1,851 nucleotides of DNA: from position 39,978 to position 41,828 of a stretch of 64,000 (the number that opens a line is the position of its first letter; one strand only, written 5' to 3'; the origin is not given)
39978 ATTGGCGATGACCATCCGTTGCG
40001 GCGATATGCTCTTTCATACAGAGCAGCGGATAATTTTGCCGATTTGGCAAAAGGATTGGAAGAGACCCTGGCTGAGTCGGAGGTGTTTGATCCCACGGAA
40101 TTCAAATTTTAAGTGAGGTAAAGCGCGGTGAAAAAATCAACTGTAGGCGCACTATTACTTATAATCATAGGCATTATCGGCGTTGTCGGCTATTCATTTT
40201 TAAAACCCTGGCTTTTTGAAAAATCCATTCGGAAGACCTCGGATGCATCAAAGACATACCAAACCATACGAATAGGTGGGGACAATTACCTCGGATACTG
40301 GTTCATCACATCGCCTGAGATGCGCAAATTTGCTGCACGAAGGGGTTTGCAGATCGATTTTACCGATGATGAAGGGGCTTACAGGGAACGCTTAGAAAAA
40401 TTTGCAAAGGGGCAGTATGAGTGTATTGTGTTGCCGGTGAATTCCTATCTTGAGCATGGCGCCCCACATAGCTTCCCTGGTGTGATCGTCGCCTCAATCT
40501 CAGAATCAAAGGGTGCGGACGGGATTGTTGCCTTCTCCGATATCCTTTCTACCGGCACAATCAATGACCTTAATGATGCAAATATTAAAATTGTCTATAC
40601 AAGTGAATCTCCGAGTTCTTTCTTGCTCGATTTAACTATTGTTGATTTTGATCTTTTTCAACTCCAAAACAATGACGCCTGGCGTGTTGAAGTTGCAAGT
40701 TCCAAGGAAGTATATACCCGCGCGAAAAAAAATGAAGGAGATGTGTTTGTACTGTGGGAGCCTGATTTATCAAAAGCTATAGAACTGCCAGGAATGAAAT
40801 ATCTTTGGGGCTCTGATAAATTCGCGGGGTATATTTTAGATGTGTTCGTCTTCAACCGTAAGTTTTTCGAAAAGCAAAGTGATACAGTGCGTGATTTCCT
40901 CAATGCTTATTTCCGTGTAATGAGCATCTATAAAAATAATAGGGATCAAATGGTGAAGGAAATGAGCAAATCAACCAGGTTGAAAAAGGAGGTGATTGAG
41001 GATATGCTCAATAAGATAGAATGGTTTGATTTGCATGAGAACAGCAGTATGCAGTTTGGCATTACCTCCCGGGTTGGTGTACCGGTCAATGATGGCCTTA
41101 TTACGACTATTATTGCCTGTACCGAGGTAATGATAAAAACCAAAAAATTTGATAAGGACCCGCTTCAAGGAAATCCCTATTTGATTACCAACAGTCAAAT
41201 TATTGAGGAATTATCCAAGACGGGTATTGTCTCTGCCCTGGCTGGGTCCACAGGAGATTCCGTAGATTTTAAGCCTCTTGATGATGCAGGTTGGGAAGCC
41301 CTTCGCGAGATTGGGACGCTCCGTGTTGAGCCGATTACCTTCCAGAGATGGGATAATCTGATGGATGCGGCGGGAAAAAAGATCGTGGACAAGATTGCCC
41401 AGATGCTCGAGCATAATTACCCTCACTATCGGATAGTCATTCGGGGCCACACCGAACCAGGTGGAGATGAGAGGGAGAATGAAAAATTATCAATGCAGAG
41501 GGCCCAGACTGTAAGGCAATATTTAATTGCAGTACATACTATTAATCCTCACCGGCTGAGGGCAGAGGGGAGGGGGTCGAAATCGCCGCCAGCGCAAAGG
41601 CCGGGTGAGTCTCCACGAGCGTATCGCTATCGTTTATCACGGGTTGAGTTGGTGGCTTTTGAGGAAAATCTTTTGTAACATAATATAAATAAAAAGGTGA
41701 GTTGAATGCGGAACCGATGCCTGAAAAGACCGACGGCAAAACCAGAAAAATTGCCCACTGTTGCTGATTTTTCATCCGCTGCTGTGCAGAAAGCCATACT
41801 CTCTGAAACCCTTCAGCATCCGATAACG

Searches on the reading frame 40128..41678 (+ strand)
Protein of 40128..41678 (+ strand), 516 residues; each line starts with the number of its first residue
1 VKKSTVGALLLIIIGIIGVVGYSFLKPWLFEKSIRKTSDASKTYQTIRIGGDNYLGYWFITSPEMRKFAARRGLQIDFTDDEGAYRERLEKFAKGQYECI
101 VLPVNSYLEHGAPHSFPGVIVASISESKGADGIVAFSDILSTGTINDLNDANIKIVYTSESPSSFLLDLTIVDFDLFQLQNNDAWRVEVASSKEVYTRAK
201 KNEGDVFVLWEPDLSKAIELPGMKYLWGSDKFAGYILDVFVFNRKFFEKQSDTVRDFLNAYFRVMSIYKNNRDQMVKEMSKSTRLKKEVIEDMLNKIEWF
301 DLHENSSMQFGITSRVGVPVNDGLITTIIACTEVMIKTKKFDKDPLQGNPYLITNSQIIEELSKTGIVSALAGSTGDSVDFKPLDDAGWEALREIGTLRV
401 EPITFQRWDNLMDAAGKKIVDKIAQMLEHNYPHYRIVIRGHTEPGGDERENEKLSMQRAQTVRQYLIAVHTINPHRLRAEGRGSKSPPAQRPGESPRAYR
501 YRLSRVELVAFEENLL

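Call 66: search_protein_families(library=ncbifam, proteins=[window:40128-41678:+], max_evalue=1e-10)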
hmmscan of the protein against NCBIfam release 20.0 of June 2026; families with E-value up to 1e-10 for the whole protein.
window:40128-41678:+ (516 aa): 2 families
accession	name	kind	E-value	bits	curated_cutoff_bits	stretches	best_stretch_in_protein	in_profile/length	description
NF053611.1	YiaD_Gzip_OmpA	equivalog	1.1e-15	57.9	175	1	403-499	104-198/206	YiaD family glycine zipper/OmpA-like lipoprotein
NF053612.1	anchor_PA1041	equivalog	4.6e-11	43.1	250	1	401-502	131-230/236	PA1041 family peptidoglycan-binding anchor lipoprotein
